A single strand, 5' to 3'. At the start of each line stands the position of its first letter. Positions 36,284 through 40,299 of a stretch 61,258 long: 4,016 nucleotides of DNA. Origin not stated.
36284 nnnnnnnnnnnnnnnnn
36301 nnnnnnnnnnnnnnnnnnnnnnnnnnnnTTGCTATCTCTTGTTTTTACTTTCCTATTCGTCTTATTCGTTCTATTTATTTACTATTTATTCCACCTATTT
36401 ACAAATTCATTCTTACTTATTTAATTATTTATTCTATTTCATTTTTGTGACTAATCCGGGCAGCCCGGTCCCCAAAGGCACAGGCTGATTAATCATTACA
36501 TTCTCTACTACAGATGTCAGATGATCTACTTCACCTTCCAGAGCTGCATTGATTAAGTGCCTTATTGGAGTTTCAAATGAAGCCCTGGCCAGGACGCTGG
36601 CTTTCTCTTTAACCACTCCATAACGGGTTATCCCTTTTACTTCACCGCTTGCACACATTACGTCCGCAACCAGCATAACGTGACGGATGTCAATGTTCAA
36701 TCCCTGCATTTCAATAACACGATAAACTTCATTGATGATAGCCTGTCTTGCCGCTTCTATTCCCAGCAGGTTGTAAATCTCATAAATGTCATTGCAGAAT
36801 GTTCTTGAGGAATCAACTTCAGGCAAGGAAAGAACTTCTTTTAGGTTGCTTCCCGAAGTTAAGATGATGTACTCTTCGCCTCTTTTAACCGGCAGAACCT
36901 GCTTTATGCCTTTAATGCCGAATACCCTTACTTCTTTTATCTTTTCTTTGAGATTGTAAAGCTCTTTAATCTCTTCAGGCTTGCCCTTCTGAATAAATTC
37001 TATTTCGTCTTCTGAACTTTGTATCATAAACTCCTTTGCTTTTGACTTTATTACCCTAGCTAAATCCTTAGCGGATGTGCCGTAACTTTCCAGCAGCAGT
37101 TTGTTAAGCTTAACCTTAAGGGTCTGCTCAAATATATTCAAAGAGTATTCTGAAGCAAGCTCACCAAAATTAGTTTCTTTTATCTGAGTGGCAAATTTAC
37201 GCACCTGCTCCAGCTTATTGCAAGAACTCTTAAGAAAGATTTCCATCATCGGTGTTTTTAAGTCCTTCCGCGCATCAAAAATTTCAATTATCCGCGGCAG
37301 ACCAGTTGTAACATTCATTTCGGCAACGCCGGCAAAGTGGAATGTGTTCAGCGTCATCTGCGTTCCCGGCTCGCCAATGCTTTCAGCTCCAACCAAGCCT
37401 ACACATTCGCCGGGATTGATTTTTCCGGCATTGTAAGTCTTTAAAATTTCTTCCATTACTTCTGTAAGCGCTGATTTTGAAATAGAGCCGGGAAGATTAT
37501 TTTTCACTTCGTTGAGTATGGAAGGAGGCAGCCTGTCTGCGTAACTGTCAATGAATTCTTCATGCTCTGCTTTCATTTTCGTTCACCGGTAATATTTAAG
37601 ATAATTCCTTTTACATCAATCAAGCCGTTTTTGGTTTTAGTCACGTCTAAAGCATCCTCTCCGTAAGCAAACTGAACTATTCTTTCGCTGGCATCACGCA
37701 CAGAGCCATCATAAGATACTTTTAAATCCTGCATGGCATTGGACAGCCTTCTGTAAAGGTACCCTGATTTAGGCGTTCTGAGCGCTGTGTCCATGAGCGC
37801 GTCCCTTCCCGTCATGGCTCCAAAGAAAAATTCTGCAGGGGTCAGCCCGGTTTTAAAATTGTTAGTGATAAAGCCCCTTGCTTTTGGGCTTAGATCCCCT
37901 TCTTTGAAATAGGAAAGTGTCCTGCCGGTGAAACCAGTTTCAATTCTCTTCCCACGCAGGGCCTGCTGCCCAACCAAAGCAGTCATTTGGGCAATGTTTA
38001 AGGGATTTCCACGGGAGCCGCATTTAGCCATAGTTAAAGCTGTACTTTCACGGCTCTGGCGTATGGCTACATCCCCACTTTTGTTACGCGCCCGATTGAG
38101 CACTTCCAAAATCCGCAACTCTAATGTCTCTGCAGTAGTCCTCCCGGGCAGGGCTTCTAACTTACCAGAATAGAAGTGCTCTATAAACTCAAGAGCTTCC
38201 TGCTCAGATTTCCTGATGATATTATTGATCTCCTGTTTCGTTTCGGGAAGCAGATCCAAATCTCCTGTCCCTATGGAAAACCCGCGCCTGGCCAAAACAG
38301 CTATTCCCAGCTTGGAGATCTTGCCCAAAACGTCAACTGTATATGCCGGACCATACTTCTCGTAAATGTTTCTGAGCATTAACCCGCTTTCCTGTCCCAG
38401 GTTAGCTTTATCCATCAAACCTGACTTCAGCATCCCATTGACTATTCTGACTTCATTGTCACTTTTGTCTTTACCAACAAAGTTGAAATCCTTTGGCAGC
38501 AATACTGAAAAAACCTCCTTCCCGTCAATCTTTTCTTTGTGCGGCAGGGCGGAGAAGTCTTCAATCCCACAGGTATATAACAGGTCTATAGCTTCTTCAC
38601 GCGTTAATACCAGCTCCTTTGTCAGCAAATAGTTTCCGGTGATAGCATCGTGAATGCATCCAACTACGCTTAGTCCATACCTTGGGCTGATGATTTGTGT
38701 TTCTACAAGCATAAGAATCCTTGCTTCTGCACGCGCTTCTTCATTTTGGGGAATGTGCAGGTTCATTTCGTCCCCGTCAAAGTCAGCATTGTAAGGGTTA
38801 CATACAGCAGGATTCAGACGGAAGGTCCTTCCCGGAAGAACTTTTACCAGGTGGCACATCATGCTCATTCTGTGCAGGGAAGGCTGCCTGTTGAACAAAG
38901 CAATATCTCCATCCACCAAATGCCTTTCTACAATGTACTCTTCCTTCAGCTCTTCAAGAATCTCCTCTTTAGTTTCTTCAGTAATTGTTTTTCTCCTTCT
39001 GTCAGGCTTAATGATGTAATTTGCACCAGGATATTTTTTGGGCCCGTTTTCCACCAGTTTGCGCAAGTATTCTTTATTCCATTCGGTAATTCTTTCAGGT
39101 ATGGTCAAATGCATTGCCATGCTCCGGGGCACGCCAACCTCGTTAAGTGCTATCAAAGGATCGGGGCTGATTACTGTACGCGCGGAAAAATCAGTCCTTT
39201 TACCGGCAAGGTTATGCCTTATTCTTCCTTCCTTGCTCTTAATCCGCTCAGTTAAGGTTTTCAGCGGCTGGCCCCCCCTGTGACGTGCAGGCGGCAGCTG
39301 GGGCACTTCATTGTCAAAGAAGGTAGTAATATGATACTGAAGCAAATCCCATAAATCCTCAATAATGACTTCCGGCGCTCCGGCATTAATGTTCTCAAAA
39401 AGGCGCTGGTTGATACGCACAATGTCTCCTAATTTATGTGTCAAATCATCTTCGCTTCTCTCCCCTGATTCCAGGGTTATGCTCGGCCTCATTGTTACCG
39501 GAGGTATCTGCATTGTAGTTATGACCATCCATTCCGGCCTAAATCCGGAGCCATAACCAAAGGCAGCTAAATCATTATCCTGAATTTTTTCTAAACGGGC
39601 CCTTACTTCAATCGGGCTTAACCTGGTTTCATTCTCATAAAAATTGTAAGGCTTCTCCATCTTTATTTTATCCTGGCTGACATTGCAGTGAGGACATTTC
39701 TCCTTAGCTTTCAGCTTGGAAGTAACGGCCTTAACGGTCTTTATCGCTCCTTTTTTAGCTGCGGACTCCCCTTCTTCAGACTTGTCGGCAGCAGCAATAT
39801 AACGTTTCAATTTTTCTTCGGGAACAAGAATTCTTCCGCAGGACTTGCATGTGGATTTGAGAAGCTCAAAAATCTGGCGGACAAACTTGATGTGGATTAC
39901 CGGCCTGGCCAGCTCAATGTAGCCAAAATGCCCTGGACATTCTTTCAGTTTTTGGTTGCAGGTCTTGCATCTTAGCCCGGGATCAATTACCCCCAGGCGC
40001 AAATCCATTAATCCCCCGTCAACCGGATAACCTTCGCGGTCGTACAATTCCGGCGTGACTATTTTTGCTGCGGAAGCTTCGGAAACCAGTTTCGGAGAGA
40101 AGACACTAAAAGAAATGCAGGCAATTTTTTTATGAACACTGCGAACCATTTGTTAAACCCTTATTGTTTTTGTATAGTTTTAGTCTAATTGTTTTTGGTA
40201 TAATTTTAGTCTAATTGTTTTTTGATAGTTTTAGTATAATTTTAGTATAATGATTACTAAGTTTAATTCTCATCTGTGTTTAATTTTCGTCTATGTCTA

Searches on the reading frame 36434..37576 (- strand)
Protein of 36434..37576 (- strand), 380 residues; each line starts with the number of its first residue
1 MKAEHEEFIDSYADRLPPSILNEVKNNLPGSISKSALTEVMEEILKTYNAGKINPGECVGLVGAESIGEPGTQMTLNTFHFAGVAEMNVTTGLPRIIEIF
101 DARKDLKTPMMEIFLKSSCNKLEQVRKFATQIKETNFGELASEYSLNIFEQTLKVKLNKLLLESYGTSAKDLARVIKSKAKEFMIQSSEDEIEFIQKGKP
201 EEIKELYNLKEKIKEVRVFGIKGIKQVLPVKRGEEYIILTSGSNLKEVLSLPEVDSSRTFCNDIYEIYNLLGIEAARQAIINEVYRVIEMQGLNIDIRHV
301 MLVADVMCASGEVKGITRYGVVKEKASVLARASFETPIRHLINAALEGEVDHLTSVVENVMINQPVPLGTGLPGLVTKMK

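Call 65: search_protein_families(library=pfam, max_evalue=0.000001, proteins=[window:36434-37576:-])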
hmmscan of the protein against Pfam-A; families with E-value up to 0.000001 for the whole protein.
window:36434-37576:- (380 aa): 1 family
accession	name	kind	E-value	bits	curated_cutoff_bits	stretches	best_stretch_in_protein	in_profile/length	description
PF04998.22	RNA_pol_Rpb1_5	-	1.3e-53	182.6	28.5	1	51-328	66-266/267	RNA polymerase Rpb1, domain 5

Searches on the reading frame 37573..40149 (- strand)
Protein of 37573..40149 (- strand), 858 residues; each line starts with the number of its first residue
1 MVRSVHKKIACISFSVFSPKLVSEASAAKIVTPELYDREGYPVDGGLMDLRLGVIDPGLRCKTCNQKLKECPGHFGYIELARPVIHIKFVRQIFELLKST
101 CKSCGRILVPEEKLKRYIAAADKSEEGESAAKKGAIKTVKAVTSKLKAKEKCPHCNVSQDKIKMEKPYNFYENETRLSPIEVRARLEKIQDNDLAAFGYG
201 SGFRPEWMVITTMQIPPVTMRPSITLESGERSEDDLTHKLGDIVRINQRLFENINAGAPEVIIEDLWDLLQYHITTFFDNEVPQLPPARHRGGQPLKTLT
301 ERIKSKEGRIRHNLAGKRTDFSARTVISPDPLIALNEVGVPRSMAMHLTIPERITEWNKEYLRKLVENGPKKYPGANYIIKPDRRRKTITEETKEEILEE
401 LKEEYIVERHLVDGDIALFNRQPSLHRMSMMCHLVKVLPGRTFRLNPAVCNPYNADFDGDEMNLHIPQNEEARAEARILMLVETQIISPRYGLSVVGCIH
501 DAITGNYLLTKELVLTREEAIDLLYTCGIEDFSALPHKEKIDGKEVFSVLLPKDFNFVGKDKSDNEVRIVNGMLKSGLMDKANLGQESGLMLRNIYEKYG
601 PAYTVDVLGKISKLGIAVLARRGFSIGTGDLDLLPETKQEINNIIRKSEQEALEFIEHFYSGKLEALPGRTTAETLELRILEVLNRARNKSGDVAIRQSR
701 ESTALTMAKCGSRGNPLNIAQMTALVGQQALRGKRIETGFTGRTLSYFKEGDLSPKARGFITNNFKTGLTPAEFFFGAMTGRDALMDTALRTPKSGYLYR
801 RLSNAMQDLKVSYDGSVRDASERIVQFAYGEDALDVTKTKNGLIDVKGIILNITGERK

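Call 13: search_protein_families(library=pfam, proteins=[window:37573-40149:-])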
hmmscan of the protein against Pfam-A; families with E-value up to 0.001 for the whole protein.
window:37573-40149:- (858 aa): 5 families
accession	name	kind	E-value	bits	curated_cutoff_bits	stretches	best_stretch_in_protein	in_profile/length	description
PF04997.17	RNA_pol_Rpb1_1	-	8.2e-85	285.3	39.7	1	7-314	2-312/312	RNA polymerase Rpb1, domain 1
PF00623.25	RNA_pol_Rpb1_2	-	4.5e-72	242.2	25.3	1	316-482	1-166/166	RNA polymerase Rpb1, domain 2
PF04983.23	RNA_pol_Rpb1_3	-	1.1e-29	103.8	28.9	1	485-631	1-162/162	RNA polymerase Rpb1, domain 3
PF05000.22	RNA_pol_Rpb1_4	-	1.2e-27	96.4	24.8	1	662-761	8-107/107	RNA polymerase Rpb1, domain 4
PF04998.22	RNA_pol_Rpb1_5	-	1.4e-21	77.6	28.5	1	768-833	1-66/267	RNA polymerase Rpb1, domain 5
